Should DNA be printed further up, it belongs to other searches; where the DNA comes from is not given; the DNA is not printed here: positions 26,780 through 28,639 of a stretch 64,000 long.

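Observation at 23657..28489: Tandem cobalamin-type radical SAM paralogues translationally coupled to a His-rich DUF4405-like membrane protein and a double FxLYD-like protein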

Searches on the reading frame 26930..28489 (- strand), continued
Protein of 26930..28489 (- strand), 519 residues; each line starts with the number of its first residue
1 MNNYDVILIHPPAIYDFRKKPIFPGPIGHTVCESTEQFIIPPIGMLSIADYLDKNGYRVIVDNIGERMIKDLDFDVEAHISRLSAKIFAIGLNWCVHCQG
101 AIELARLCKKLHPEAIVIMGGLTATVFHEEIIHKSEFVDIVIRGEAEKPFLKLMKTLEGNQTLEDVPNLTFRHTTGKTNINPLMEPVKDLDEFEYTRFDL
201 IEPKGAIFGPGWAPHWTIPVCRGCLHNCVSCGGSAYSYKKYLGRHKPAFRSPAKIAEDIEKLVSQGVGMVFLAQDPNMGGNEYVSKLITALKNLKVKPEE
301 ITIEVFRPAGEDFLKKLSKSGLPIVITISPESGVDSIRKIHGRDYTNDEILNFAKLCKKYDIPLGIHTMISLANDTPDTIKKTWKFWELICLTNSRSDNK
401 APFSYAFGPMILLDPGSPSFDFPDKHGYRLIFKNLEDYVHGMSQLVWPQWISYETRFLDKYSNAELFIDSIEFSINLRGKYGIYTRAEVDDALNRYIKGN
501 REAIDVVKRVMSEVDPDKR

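Call 49: list_cluster_members(proteins=[P0138, P0140, P0142, P0144, P0146, P0147, P0149, P0150, P0157, P0160])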
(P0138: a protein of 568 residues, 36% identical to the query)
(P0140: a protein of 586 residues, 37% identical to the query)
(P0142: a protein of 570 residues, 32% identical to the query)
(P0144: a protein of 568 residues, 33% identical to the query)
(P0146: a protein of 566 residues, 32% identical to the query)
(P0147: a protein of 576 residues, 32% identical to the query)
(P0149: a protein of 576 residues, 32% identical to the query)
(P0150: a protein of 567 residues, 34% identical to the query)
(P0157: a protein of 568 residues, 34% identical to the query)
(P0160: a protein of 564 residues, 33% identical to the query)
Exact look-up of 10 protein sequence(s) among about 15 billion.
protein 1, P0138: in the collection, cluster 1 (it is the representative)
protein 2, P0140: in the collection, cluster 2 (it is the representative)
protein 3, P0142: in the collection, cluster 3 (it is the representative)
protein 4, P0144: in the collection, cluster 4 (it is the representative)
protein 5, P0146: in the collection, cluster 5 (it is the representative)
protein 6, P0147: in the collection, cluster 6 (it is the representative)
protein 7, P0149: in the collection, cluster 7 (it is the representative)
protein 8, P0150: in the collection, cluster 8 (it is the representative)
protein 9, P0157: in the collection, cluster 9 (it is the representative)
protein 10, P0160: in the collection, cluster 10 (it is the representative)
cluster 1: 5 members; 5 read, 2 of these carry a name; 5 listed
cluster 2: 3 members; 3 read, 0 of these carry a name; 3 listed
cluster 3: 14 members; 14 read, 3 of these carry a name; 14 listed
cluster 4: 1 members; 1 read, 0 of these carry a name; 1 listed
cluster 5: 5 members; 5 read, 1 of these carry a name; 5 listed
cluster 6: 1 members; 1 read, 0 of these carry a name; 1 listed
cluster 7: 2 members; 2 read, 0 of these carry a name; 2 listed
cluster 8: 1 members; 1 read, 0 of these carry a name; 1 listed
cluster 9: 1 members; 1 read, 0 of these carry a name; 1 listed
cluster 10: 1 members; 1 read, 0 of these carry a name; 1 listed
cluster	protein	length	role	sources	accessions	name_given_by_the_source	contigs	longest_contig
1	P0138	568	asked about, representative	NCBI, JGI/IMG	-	B12-binding domain/radical SAM domain protein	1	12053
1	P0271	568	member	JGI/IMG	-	B12-binding domain/radical SAM domain protein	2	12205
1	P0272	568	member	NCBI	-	-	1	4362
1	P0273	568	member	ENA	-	-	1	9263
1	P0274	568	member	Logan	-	-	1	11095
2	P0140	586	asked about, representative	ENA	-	-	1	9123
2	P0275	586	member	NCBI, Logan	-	-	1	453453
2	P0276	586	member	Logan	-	-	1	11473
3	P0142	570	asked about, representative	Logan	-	-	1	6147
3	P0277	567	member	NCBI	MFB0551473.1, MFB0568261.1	MAG: TIGR04190 family B12-binding domain/radical SAM domain protein [Nitrososphaeria ...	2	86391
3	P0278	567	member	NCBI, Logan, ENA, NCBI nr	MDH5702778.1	MAG: TIGR04190 family B12-binding domain/radical SAM domain protein [Aigarchaeota ... | TIGR04190 family B12-binding domain/radical SAM domain protein [Aigarchaeota archaeon]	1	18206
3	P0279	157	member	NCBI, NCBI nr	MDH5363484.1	MAG: cobalamin-dependent protein, partial [Aigarchaeota archaeon] | cobalamin-dependent protein [Aigarchaeota archaeon]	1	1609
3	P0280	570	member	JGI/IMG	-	-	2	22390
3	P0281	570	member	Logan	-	-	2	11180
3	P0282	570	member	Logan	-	-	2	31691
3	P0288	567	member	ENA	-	-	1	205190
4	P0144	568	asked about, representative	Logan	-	-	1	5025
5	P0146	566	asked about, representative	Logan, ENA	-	-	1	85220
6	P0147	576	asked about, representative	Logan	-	-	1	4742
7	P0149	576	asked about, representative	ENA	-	-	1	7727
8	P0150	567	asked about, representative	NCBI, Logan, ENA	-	-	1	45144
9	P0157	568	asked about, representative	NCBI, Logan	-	-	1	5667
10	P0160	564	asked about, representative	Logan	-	-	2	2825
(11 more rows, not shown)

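Call 51: predict_structure(alignment_id=A2)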
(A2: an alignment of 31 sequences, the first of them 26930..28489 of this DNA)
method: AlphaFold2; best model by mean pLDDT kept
length: 519 residues; sequences in the alignment: 31
mean_pLDDT: 90.3   pTM: 0.90
mean pLDDT of the five models: 90.3, 83.5, 82.6, 79.7, 74.2
residues with pLDDT >= 90: 381; 70-90: 109; 50-70: 28; < 50: 1
segments of 3 or more residues with pLDDT < 50: none
pLDDT, mean of each block of 10 residues (from residue 1): 89 72 66 61 95 98 90 91 96 89 97 97 96 95 97 95 95 87 94 96 88 90 93 93 94 98 96 94 96 94 95 94 93 93 93 93 91 91 91 71 76 92 95 94 85 93 91 91 91 90 85 76
secondary structure, 60 per line:
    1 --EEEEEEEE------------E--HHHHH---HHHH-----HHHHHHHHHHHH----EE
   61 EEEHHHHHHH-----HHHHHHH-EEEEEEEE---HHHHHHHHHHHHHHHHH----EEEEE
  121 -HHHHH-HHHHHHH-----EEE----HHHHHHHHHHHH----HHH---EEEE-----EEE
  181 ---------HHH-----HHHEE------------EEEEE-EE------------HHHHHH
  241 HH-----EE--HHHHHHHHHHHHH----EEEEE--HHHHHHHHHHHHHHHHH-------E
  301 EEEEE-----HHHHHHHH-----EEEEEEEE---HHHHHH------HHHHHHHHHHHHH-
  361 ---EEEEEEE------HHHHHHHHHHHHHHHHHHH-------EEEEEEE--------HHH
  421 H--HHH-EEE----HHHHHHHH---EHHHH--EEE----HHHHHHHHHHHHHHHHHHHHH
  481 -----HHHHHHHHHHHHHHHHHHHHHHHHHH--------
elements in order: E3-10 H26-30 H34-37 H43-54 E59-63 H64-70 H76-82 E84-91 H95-111 E116-120 H122-126 H128-134 E140-142 H147-158 E169-172 E178-180 E215-219 H235-242 H252-264 E269-273 H276-292 E300-305 H311-318 E324-331 H335-340 H347-359 E364-370 H377-395 E403-409 H418-421 E428-430 H435-442 H447-450 E453-455 H460-480 H486-511

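Call 55: fold_search(model_id=the predicted structure, library=pdb)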
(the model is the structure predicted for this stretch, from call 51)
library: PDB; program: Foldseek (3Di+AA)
matches with E <= 10: 1721; with E <= 0.001: 87
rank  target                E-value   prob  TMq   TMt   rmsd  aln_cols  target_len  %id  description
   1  6wtf_A                2.7e-18  1.00  0.62  0.59   4.6       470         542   12  Structure of radical S-adenosylmethionine methyltransferase, TsrM, from Kitasatospora setae with tryptophan substrate  (released 2020-12-23)
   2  6wtf_B                5.2e-18  1.00  0.64  0.62   5.6       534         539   12  Structure of radical S-adenosylmethionine methyltransferase, TsrM, from Kitasatospora setae with tryptophan substrate  (released 2020-12-23)
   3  6wte_A                5.5e-18  1.00  0.63  0.58   7.0       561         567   12  Structure of radical S-adenosylmethionine methyltransferase, TsrM, from Kitasatospora setae with cobalamin and [4Fe-4S (released 2020-12-23)
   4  6wte_B                9.9e-18  1.00  0.64  0.62   8.2       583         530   13  Structure of radical S-adenosylmethionine methyltransferase, TsrM, from Kitasatospora setae with cobalamin and [4Fe-4S (released 2020-12-23)
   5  5ul4                  5.0e-17  1.00  0.60  0.45   7.2       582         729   15  Structure of Cobalamin-dependent S-adenosylmethionine radical enzyme OxsB with aqua-cobalamin and S-adenosylmethionine b (released 2017-04-19)
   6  9n1c                  8.0e-17  1.00  0.60  0.51   8.3       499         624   15  Crystal structure of CysS from Corallococcus sp. CA054B with 5'-deoxyadenosine, methionine, and pantetheinylated 3-ethox (released 2026-01-28)
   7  9n1d                  8.5e-17  1.00  0.62  0.52   7.2       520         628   14  Crystal structure of CysS from Corallococcus sp. CA054B with 5'-deoxyadenosine and methionine bound (released 2026-01-28)
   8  5ul3                  4.1e-16  1.00  0.60  0.45   9.0       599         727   15  Structure of Cobalamin-dependent S-adenosylmethionine radical enzyme OxsB with aqua-cobalamin bound (released 2017-04-19)
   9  6fd2_B                4.8e-16  1.00  0.64  0.73   6.6       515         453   14  Radical SAM 1,2-diol dehydratase AprD4 in complex with its substrate paromamine (released 2018-01-17)
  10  9ccb                  1.1e-15  1.00  0.58  0.71   5.6       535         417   13  X-ray crystal structure of methyl-coenzyme M reductase glutamine methylase (MgmA) from Methanothermobacter marburgensis  (released 2025-01-01)
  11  7kdy_A                1.3e-15  1.00  0.61  0.49   6.4       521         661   13  Crystal structure of Streptomyces tokunonesis TokK with hydroxycobalamin, 5'-deoxyadenosine, methionine, and (2R)-pant (released 2022-01-12)
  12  7kdx_A                1.5e-15  1.00  0.59  0.48   7.9       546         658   14  Crystal structure of Streptomyces tokunonesis TokK with hydroxycobalamin, 5'-deoxyadenosine, and methionine (released 2022-01-12)
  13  6fd2_A                1.6e-15  1.00  0.64  0.72   6.6       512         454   15  Radical SAM 1,2-diol dehydratase AprD4 in complex with its substrate paromamine (released 2018-01-17)
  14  7kdx_B                1.7e-15  1.00  0.60  0.48   8.4       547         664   13  Crystal structure of Streptomyces tokunonesis TokK with hydroxycobalamin, 5'-deoxyadenosine, and methionine (released 2022-01-12)
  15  9n1b                  2.1e-15  1.00  0.61  0.52   6.8       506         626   15  Crystal structure of CysS from Corallococcus sp. CA054B with 5'-deoxyadenosine, methionine, and pantetheinylated 3-metho (released 2026-01-28)
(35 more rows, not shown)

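Call 60: search_solved_structures(query=L036:6305-9052:+, max_evalue=1e-50, show_alignments=1)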
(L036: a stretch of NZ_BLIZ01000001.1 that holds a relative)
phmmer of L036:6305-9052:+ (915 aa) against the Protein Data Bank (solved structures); distinct sequences matched with E-value up to 1e-50: 10.
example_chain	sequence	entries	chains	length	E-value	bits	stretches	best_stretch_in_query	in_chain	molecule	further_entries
4v4c_A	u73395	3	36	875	1.7e-121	410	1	69-435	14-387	Pyrogallol hydroxytransferase large subunit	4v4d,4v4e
7l5i_A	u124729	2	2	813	2.4e-68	234.1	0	546-878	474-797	Trimethylamine-N-oxide reductase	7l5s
1eu1_A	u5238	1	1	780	3.2e-64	220.5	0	556-874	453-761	DIMETHYL SULFOXIDE REDUCTASE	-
1e18_A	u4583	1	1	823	6.3e-64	219.5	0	569-876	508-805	DMSO REDUCTASE.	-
1e60_A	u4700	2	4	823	1.1e-63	218.6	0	569-876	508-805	Dimethyl sulfoxide/trimethylamine N-oxide reductase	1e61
4dmr_A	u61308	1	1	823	1.3e-63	218.4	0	569-876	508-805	DMSO REDUCTASE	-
1dmr_A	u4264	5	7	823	1.9e-63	217.9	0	569-876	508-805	DMSO REDUCTASE | Dimethyl sulfoxide/trimethylamine N-oxide reductase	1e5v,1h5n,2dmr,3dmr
1dms_A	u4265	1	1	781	1.1e-62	215.4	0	568-876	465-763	DMSO REDUCTASE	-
1tmo_A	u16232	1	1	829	1.7e-57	198.2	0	122-445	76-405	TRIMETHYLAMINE N-OXIDE REDUCTASE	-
9h4t_A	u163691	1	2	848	1.1e-55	192.2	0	548-871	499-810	Trimethylamine-N-oxide reductase 1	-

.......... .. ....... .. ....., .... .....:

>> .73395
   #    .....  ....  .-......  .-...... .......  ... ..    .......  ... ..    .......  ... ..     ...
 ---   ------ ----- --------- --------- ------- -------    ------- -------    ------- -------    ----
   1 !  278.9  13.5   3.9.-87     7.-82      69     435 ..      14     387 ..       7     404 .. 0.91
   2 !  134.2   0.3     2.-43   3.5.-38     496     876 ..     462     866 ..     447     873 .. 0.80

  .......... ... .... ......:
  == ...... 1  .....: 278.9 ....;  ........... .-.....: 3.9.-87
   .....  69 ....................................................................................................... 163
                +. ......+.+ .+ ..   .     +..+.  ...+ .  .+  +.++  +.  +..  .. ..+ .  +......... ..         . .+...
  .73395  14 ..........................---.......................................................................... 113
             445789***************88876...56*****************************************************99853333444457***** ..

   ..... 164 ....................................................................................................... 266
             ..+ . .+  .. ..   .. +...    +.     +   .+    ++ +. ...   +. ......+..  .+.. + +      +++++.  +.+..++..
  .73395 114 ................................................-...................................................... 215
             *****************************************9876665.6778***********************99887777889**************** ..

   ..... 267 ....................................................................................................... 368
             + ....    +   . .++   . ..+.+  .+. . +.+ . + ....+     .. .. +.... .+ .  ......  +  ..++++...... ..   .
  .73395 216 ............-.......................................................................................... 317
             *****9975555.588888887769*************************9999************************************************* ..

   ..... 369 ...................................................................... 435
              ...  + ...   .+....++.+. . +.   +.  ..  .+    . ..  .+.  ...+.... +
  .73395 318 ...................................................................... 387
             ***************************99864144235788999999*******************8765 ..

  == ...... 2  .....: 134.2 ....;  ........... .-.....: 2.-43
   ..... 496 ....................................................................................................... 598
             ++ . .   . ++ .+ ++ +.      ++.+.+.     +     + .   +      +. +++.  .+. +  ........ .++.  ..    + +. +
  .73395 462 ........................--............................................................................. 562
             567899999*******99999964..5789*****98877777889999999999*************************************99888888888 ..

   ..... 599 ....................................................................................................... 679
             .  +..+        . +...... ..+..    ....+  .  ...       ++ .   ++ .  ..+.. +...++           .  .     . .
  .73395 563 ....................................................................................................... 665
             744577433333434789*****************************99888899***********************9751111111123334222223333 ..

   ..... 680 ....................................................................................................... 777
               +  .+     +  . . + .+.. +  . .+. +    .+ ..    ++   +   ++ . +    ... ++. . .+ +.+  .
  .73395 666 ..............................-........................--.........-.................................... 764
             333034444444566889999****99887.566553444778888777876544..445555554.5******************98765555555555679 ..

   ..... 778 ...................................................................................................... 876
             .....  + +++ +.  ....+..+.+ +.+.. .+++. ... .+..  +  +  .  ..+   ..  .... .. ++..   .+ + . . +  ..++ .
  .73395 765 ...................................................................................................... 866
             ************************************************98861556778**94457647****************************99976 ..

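Call 62: search_protein_families(library=pfam, proteins=[L054:3-935:+, L054:2092-3045:+, L054:3067-5316:+, L054:9364-9888:+, L054:11797-12627:-, L054:12624-13055:-, L054:17063-19363:-, L055:5390-7627:+, L055:7617-9266:+, L055:11720-13024:+], max_evalue=0.0001)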
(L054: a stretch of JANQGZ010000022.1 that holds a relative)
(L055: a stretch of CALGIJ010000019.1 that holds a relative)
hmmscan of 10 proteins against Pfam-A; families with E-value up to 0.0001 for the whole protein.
L054:3-935:+ (310 aa): 1 family
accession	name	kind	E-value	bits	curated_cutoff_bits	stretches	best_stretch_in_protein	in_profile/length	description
PF06808.19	DctM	-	2.1e-67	228.2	23.8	1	2-301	119-413/413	Tripartite ATP-independent periplasmic transporter, DctM component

L054:2092-3045:+ (317 aa): 1 family
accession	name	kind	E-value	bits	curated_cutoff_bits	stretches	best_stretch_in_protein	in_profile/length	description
PF03916.19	NrfD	-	4.4e-19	69.7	25.8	1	58-306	54-309/313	Polysulphide reductase, NrfD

L054:3067-5316:+ (749 aa): 3 families
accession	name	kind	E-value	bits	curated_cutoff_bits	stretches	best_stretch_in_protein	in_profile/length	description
PF00384.28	Molybdopterin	-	2.9e-44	152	24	2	194-483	137-353/353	Molybdopterin oxidoreductase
PF01568.27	Molydop_binding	-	5e-20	72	26.8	1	593-701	6-105/110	Molydopterin dinucleotide binding domain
PF04879.21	Molybdop_Fe4S4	-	1e-12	48.3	22.7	1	7-59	2-55/55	Molybdopterin oxidoreductase Fe4S4 domain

L054:9364-9888:+ (174 aa): 1 family
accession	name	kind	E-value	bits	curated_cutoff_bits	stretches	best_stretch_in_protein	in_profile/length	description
PF01797.21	Y1_Tnp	-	6.8e-28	97.7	23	1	30-143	3-121/121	Transposase IS200 like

L054:11797-12627:- (276 aa): 5 families
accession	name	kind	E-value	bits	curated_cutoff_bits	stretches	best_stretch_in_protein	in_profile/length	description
PF13561.12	adh_short_C2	-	4.2e-66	223.3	27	1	39-274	3-236/236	Enoyl-(Acyl carrier protein) reductase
PF00106.31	adh_short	-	1.1e-49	169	26.6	1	31-224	1-192/195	short chain dehydrogenase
PF08659.16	KR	-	4.1e-14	53.3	22.6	1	34-183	4-151/180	KR domain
PF03435.24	Sacchrp_dh_NADP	-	6.1e-08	33.5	25.1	1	34-126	2-86/129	Saccharopine dehydrogenase NADP binding domain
PF03807.23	F420_oxidored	-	5.2e-05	24.2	21.6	0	35-75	4-45/94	NADP oxidoreductase coenzyme F420-dependent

L054:12624-13055:- (143 aa): 1 family
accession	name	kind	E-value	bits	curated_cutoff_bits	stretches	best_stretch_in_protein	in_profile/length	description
PF07883.17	Cupin_2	-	5.8e-10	39.2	27.2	1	74-138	5-69/70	Cupin domain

L054:17063-19363:- (766 aa): 10 families
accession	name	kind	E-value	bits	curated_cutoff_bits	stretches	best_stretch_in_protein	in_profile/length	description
PF00158.32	Sigma54_activat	-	6.1e-62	208.7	20.2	1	457-623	1-167/168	Sigma-54 interaction domain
PF08447.18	PAS_3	-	8.8e-31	106.5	25.6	2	337-423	3-88/89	PAS fold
PF13426.13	PAS_9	-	4.9e-23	81.8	27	3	335-428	13-102/103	PAS domain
PF25601.1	AAA_lid_14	-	1.3e-17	63.9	27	1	629-695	1-69/87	AAA+ ATPase lid domain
PF00989.32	PAS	-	4.3e-16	59.4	22.6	1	175-296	6-113/113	PAS fold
PF14532.12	Sigma54_activ_2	-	1.5e-15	58.1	25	1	458-628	1-138/138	Sigma-54 interaction domain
PF08448.16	PAS_4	-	4.9e-14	52.9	23.1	1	179-298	4-107/110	PAS fold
PF02954.25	HTH_8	-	9.9e-12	44.8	22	1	725-762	4-41/42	Bacterial regulatory protein, Fis family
PF13188.13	PAS_8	-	4.5e-06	26.8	21.8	0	172-219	3-47/65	PAS domain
PF07728.20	AAA_5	-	2.1e-05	25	22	1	481-604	2-128/139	AAA domain (dynein-related subfamily)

L055:5390-7627:+ (745 aa): 0 families

L055:7617-9266:+ (549 aa): 0 families

L055:11720-13024:+ (434 aa): 0 families
